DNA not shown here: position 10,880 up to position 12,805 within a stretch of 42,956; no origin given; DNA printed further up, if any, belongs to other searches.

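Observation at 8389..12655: Three-gene envelope metal-handling operon built around an uncharacterised DUF4331 protein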

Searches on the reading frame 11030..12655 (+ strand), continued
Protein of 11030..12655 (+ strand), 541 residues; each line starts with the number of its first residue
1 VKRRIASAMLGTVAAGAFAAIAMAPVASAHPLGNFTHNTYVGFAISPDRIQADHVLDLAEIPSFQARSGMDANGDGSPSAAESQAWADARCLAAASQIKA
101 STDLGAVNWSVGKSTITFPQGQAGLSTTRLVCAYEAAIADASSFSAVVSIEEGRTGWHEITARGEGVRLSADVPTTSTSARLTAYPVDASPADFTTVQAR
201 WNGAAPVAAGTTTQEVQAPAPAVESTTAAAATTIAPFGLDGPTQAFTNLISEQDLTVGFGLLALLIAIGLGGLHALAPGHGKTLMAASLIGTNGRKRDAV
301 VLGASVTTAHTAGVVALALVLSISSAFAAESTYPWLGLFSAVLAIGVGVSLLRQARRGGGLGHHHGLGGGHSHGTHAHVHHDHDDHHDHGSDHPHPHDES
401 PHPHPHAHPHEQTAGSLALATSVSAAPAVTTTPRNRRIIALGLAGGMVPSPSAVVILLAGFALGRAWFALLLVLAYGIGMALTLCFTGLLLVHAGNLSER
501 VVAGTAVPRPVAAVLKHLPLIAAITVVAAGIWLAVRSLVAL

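Call 37: get_annotated_region(hit=H2, flank=6000)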
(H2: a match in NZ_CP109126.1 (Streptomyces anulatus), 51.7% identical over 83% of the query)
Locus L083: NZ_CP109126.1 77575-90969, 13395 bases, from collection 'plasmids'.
description: Streptomyces anulatus strain NBC 01759 plasmid unnamed1, complete sequence
organism: Streptomyces anulatus (NCBI taxid 1892)
taxonomy: Bacteria; Actinomycetota; Actinomycetes; Kitasatosporales; Streptomycetaceae; Streptomyces; Streptomyces anulatus
host: -; source: -; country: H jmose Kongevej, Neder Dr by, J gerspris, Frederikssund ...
typing (MOB-suite, as given by PLSDB): mobilizable; relaxase MOBF
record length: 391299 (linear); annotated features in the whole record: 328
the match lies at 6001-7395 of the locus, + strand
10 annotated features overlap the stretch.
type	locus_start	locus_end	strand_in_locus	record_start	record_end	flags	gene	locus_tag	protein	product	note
CDS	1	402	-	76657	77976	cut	-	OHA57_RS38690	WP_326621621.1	hypothetical protein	-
CDS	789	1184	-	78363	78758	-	-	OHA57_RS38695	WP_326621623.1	hypothetical protein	-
CDS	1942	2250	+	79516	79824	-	-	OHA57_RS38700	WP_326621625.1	hypothetical protein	-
CDS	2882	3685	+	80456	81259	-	-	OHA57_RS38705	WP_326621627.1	hypothetical protein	-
CDS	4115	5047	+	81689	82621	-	-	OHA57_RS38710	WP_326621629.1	Ku protein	GO:0006303 - double-strand break repair via nonhomologous end joining [Evidence IEA]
CDS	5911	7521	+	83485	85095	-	-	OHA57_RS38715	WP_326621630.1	DUF4331 domain-containing protein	-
CDS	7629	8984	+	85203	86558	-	-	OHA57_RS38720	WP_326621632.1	tetratricopeptide repeat protein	-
CDS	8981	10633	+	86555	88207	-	-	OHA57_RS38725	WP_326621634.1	nickel transporter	-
CDS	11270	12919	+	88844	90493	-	-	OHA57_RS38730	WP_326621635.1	DUF4331 domain-containing protein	-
CDS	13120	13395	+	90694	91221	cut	-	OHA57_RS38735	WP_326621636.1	sortase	-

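Call 38: get_annotated_region(hit=H13, flank=6000)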
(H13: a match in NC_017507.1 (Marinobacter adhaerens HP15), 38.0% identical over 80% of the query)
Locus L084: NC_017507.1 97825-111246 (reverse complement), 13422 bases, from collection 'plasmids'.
description: Marinobacter adhaerens HP15 plasmid pHP-187, complete sequence
organism: Marinobacter adhaerens HP15 (NCBI taxid 225937)
taxonomy: Bacteria; Pseudomonadota; Gammaproteobacteria; Pseudomonadales; Marinobacteraceae; Marinobacter; Marinobacter adhaerens; Marinobacter adhaerens HP15
host: -; source: German Wadden Sea; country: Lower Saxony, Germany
typing (MOB-suite, as given by PLSDB): non-mobilizable; replicon rep_cluster_487
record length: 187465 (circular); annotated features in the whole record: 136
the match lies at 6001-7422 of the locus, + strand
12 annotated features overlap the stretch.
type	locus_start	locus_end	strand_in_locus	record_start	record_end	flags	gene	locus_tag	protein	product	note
CDS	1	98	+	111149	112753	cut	-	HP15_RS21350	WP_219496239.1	alkaline phosphatase D family protein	-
CDS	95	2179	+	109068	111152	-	-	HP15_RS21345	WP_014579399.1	metallophosphoesterase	-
CDS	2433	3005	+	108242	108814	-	-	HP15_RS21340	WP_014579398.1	DUF3299 domain-containing protein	-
CDS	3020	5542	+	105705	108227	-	-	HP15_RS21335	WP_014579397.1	PKD domain-containing protein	-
CDS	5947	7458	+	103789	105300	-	-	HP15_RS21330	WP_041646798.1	DUF4331 domain-containing protein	-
CDS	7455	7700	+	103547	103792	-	-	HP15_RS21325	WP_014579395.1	hypothetical protein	-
CDS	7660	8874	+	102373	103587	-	-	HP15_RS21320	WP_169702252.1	hypothetical protein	-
CDS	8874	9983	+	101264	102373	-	-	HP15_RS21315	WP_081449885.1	HupE/UreJ family protein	-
CDS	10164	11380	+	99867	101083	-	-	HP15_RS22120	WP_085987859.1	IS3 family transposase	-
CDS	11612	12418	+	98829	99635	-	-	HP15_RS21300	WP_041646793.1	alpha/beta hydrolase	-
CDS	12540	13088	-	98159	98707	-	-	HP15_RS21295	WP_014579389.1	DUF3455 domain-containing protein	-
CDS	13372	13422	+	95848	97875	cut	-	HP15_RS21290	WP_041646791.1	hypothetical protein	-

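Call 39: get_annotated_region(hit=H18, flank=6000)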
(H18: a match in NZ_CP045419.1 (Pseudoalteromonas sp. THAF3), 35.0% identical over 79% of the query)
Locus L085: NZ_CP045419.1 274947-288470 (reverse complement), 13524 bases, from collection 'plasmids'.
description: Pseudoalteromonas sp. THAF3 plasmid pTHAF3_a, complete sequence
organism: Pseudoalteromonas sp. THAF3 (NCBI taxid 2587843)
taxonomy: Bacteria; Pseudomonadota; Gammaproteobacteria; Alteromonadales; Pseudoalteromonadaceae; Pseudoalteromonas; Pseudoalteromonas sp. THAF3
host: -; source: pure culture,Surface of a polyethylene microplastic particle present in tank 6 of a marine aquarium ...; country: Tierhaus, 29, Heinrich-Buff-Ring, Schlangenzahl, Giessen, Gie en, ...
typing (MOB-suite, as given by PLSDB): non-mobilizable
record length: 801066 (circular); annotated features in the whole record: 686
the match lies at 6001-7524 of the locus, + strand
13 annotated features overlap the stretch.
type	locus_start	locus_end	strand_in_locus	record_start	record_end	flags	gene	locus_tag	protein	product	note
CDS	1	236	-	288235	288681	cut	-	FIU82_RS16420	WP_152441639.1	MarR family winged helix-turn-helix transcriptional regulator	GO:0006355 - regulation of DNA-templated transcription [Evidence IEA]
CDS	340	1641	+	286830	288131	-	hmgA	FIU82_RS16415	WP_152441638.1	homogentisate 1,2-dioxygenase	GO:0006559 - L-phenylalanine catabolic process [Evidence IEA]; GO:0006572 - tyrosine catabolic process [Evidence IEA]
CDS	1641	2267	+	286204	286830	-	maiA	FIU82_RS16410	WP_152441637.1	maleylacetoacetate isomerase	GO:0006559 - L-phenylalanine catabolic process [Evidence IEA]; GO:0006572 - tyrosine catabolic process [Evidence IEA]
CDS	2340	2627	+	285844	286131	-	-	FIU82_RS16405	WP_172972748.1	DUF1496 domain-containing protein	-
CDS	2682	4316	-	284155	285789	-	-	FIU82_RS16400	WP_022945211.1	diacylglycerol kinase family protein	-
CDS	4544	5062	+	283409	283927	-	-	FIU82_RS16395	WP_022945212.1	sigma-70 family RNA polymerase sigma factor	GO:0006352 - DNA-templated transcription initiation [Evidence IEA]; GO:0006355 - regulation of DNA-templated ...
CDS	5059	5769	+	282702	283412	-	-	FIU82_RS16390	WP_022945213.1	anti-sigma factor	-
CDS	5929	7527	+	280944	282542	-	-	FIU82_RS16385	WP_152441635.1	DUF4331 domain-containing protein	-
CDS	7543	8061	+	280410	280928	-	-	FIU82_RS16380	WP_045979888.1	Ig-like domain-containing protein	-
CDS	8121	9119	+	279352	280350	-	-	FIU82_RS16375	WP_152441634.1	hypothetical protein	-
CDS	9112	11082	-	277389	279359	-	-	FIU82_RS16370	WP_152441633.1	methyl-accepting chemotaxis protein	-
CDS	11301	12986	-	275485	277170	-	-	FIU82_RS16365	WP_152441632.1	cyanophycinase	GO:0006508 - proteolysis [Evidence IEA]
CDS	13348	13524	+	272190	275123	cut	-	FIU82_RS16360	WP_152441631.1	TonB-dependent receptor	-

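Call 40: search_protein_families(library=pfam, proteins=[L084:7660-8874:+, L084:8874-9983:+, L084:7455-7700:+, L085:7543-8061:+, L085:8121-9119:+, L085:5059-5769:+, L085:4544-5062:+, L083:11270-12919:+], max_evalue=0.01)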
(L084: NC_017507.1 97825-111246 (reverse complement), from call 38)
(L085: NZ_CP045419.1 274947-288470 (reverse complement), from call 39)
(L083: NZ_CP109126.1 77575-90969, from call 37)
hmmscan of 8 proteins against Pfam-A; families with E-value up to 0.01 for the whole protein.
L084:7660-8874:+ (404 aa): 1 family
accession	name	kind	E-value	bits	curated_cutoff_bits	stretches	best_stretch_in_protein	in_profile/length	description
PF14559.12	TPR_19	-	4.9e-08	33.6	25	1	250-293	12-55/68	Tetratricopeptide repeat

L084:8874-9983:+ (369 aa): 2 families
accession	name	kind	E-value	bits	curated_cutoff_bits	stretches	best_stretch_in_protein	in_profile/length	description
PF13795.12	HupE_UreJ_2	-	3.1e-43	147.6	24.5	1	181-335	1-152/156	HupE / UreJ protein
PF04955.18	HupE_UreJ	-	0.00019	21.5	23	1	182-316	22-142/179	HupE / UreJ protein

L084:7455-7700:+ (81 aa): 0 families

L085:7543-8061:+ (172 aa): 4 families
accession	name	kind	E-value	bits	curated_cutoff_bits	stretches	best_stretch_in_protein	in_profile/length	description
PF17963.7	Big_9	-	2.4e-18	67.3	23.6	1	36-122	1-89/89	Bacterial Ig domain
PF17892.7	Cadherin_5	-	4.3e-15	55.8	26.5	1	36-123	2-97/98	Cadherin-like domain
PF17803.7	Cadherin_4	-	1.4e-14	54.8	25.1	1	34-91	9-71/71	Bacterial cadherin-like domain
PF16184.11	Cadherin_3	-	0.00055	20.3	25.5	0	57-123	23-106/106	Cadherin-like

L085:8121-9119:+ (332 aa): 3 families
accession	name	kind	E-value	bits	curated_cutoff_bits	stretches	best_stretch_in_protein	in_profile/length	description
PF12895.13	ANAPC3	-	8.8e-07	29.6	27.2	0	185-231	28-74/82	Anaphase-promoting complex, cyclosome, subunit 3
PF14559.12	TPR_19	-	0.00067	20.4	25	0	90-140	5-55/68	Tetratricopeptide repeat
PF13371.12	TPR_9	-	0.0037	17.7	35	1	82-117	35-70/73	Tetratricopeptide repeat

L085:5059-5769:+ (236 aa): 1 family
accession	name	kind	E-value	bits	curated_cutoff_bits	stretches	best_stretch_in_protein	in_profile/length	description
PF10099.14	RskA_C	-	4.4e-21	76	29.4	1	104-225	2-132/135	Anti-sigma-K factor rskA, C-terminal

L085:4544-5062:+ (172 aa): 4 families
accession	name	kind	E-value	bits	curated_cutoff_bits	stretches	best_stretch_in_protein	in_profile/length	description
PF04542.20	Sigma70_r2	-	2.3e-14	53.3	24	1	24-91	1-69/71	Sigma-70 region 2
PF08281.18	Sigma70_r4_2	-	4.3e-10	39.5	25.7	1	115-166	3-54/54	Sigma-70, region 4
PF04545.22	Sigma70_r4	-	9.6e-08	31.9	24.1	1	120-167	2-49/50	Sigma-70, region 4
PF07638.17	Sigma70_ECF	-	9.9e-05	22.7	21.1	1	8-156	6-169/185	ECF sigma factor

L083:11270-12919:+ (549 aa): 1 family
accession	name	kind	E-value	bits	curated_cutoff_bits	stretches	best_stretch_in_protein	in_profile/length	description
PF14224.11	DUF4331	-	6.5e-156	520.2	27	1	40-488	1-421/421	Domain of unknown function (DUF4331)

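Call 43: get_annotated_region(hit=H28, flank=6000)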
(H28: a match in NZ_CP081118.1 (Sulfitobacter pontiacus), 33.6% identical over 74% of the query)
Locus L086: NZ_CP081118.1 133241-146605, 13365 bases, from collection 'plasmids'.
description: Sulfitobacter pontiacus strain W028 plasmid unnamed2, complete sequence
organism: Sulfitobacter pontiacus (NCBI taxid 60137)
taxonomy: Bacteria; Pseudomonadota; Alphaproteobacteria; Rhodobacterales; Roseobacteraceae; Sulfitobacter; Sulfitobacter pontiacus
host: -; source: -; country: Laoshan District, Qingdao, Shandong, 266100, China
typing (MOB-suite, as given by PLSDB): non-mobilizable
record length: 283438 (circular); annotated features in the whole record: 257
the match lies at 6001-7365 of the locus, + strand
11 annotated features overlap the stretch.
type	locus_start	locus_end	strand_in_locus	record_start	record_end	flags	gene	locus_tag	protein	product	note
CDS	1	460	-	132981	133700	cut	-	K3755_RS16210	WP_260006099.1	TetR/AcrR family transcriptional regulator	GO:0006355 - regulation of DNA-templated transcription [Evidence IEA]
CDS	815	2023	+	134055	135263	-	-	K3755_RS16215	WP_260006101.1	efflux RND transporter periplasmic adaptor subunit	GO:0006810 - transport [Evidence IEA]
CDS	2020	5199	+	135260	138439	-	-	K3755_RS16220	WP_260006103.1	efflux RND transporter permease subunit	-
CDS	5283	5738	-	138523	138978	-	-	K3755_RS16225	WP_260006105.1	A24 family peptidase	-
CDS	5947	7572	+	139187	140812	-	-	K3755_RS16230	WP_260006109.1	DUF4331 domain-containing protein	-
CDS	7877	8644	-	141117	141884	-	-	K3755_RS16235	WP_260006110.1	general secretion pathway protein GspK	-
CDS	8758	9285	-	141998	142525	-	-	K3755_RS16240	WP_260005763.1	type II secretion system protein GspJ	GO:0015628 - protein secretion by the type II secretion system [Evidence IEA]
CDS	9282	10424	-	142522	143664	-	-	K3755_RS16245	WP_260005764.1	penicillin-binding protein activator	-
CDS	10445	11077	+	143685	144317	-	-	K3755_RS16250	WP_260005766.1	hypothetical protein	-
CDS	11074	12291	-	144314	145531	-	gspF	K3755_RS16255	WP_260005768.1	type II secretion system inner membrane protein GspF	GO:0015628 - protein secretion by the type II secretion system [Evidence IEA]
CDS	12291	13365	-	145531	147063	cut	-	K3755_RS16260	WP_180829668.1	ATPase, T2SS/T4P/T4SS family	-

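Call 44: get_annotated_region(hit=H32, flank=6000)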
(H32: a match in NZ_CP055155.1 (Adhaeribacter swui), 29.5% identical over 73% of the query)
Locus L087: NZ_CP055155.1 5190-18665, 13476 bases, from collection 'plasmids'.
description: Adhaeribacter swui strain KCTC 52873 plasmid unnamed2, complete sequence
organism: Adhaeribacter swui (NCBI taxid 2086471)
taxonomy: Bacteria; Bacteroidota; Cytophagia; Cytophagales; Hymenobacteraceae; Adhaeribacter; Adhaeribacter swui
host: -; source: Cell culture,Mud; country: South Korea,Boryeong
typing (MOB-suite, as given by PLSDB): non-mobilizable
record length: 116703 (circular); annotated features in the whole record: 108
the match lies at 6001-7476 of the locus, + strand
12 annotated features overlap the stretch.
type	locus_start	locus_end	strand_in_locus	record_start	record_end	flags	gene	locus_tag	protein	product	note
CDS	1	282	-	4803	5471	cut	-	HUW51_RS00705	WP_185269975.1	hypothetical protein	-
CDS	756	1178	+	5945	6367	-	-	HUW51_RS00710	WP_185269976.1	hypothetical protein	-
CDS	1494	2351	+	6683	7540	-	-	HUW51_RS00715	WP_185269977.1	hypothetical protein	-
CDS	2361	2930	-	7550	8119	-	-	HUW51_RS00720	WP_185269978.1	recombinase family protein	GO:0006310 - DNA recombination [Evidence IEA]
CDS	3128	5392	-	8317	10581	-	-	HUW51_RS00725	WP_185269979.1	TonB-dependent receptor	GO:0015891 - siderophore transport [Evidence IEA]; GO:0055085 - transmembrane transport [Evidence IEA]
CDS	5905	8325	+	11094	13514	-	-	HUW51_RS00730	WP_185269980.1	DUF4331 family protein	-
CDS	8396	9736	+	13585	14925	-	-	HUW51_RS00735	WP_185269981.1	tetratricopeptide repeat protein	-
CDS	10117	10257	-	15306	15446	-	-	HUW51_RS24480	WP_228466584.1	hypothetical protein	-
CDS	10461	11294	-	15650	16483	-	-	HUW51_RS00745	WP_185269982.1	hypothetical protein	-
CDS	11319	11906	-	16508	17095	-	-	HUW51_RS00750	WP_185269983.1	carboxymuconolactone decarboxylase family protein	-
CDS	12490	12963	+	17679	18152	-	-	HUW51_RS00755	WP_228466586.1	DUF305 domain-containing protein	-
CDS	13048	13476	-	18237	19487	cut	-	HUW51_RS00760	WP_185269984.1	DUF2254 domain-containing protein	-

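Call 45: get_annotated_region(hit=H39, flank=6000)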
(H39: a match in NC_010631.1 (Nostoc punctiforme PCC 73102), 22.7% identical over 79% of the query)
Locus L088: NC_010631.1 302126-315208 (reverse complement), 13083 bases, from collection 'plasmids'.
description: Nostoc punctiforme PCC 73102 plasmid pNPUN01, complete sequence
organism: Nostoc punctiforme PCC 73102 (NCBI taxid 63737)
taxonomy: Bacteria; Cyanobacteriota; Cyanophyceae; Nostocales; Nostocaceae; Nostoc; Nostoc punctiforme; Nostoc punctiforme PCC 73102
host: -; source: -; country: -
typing (MOB-suite, as given by PLSDB): conjugative; replicon rep_cluster_317; relaxase MOBF; mating-pair formation MPF_T
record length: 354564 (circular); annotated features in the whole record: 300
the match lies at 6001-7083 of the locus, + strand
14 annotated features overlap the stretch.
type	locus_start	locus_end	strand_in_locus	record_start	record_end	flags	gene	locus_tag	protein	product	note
CDS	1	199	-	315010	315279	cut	-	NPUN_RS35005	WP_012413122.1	hypothetical protein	-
CDS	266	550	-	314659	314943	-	-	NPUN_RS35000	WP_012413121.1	hypothetical protein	-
CDS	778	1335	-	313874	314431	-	-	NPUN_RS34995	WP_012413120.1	hypothetical protein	-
CDS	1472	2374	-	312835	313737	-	-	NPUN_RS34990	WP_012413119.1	hypothetical protein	-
CDS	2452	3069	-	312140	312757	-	-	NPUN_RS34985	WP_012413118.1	Uma2 family endonuclease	-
CDS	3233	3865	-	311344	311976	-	-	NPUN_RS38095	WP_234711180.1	hypothetical protein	-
CDS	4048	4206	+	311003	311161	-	-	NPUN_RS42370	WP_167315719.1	hypothetical protein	-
CDS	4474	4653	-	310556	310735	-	-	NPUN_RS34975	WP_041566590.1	hypothetical protein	-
CDS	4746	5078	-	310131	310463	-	-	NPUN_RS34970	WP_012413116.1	helix-turn-helix transcriptional regulator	-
CDS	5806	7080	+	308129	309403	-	-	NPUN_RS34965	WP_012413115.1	DUF4331 domain-containing protein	-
CDS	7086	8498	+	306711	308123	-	-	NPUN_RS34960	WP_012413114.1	tetratricopeptide repeat protein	-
CDS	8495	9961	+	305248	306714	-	-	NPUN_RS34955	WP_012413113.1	sulfite exporter TauE/SafE family protein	-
CDS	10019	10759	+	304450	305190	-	-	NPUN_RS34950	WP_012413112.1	hypothetical protein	-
CDS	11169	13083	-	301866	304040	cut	-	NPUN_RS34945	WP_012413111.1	AAA family ATPase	-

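Call 46: get_annotated_region(hit=H12, flank=6000)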
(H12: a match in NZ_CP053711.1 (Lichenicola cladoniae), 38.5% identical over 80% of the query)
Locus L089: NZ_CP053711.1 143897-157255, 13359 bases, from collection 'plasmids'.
description: Lichenicola cladoniae strain PAMC 26569 plasmid unnamed4, complete sequence
organism: Lichenicola cladoniae (NCBI taxid 1484109)
taxonomy: Bacteria; Pseudomonadota; Alphaproteobacteria; Rhodospirillales; Acetobacteraceae; Lichenicola; Lichenicola cladoniae
host: -; source: Cladonia borealis,cell culture,lichen; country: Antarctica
typing (MOB-suite, as given by PLSDB): non-mobilizable
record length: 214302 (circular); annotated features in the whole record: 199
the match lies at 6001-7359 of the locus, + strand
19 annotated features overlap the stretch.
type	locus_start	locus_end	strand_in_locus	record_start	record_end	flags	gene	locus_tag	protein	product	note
CDS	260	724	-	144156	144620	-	-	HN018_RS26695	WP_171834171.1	hypothetical protein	-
CDS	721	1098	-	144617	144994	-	-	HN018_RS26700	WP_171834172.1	hypothetical protein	-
CDS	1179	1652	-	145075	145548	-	-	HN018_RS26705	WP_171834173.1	hypothetical protein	-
CDS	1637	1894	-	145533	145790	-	-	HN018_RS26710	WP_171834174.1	hypothetical protein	-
CDS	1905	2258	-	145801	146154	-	-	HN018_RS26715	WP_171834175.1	hypothetical protein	-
CDS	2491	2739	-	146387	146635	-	-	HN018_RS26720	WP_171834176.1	helix-turn-helix transcriptional regulator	-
CDS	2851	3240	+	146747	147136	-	-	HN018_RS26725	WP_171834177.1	hypothetical protein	-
CDS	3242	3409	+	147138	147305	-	-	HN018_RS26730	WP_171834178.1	hypothetical protein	-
CDS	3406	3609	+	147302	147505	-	-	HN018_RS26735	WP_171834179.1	hypothetical protein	-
CDS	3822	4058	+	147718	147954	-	-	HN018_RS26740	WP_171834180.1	hypothetical protein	-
CDS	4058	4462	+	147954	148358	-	-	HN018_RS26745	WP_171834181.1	hypothetical protein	-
CDS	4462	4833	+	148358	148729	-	-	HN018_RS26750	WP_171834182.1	hypothetical protein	-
CDS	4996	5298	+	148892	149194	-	-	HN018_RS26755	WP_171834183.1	hypothetical protein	-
CDS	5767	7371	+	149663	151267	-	-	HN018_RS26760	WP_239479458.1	DUF4331 domain-containing protein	-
CDS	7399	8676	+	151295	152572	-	-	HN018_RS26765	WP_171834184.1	hypothetical protein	-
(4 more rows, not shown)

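Call 54: get_annotated_region(hit=H16, flank=6000)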
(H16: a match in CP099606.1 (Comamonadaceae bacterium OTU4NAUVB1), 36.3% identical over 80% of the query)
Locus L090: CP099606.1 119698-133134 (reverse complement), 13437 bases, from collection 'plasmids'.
description: Comamonadaceae bacterium OTU4NAUVB1 plasmid unnamed4, complete sequence
organism: Comamonadaceae bacterium OTU4NAUVB1 (NCBI taxid 2952996)
taxonomy: Bacteria; Pseudomonadota; Betaproteobacteria; Burkholderiales; Comamonadaceae; ; Comamonadaceae bacterium OTU4NAUVB1
host: -; source: Arabidopsis thaliana,pure culture,leaf; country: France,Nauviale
typing (MOB-suite, as given by PLSDB): non-mobilizable
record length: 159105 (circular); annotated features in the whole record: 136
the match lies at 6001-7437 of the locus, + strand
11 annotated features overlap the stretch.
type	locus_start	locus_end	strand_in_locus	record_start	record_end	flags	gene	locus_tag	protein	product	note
CDS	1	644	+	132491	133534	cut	-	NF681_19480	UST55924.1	esterase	-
CDS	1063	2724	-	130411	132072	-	-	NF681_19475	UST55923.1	histidine kinase famiy protein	-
CDS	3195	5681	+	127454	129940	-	-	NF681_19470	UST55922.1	PAS domain-containing protein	-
CDS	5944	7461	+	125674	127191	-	-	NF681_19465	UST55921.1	DUF4331 domain-containing protein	-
CDS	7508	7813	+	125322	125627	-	-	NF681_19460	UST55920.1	hypothetical protein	-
CDS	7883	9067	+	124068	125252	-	-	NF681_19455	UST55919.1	hypothetical protein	-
CDS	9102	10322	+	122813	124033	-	-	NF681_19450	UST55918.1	HupE/UreJ family protein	-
CDS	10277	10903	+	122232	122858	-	-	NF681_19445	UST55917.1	SMP-30/gluconolactonase/LRE family protein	-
CDS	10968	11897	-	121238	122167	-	-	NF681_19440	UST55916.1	glyoxylate/hydroxypyruvate reductase A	-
CDS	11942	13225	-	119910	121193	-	gabT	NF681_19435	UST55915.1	4-aminobutyrate--2-oxoglutarate transaminase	-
CDS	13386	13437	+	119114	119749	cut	-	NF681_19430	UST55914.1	cupin domain-containing protein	-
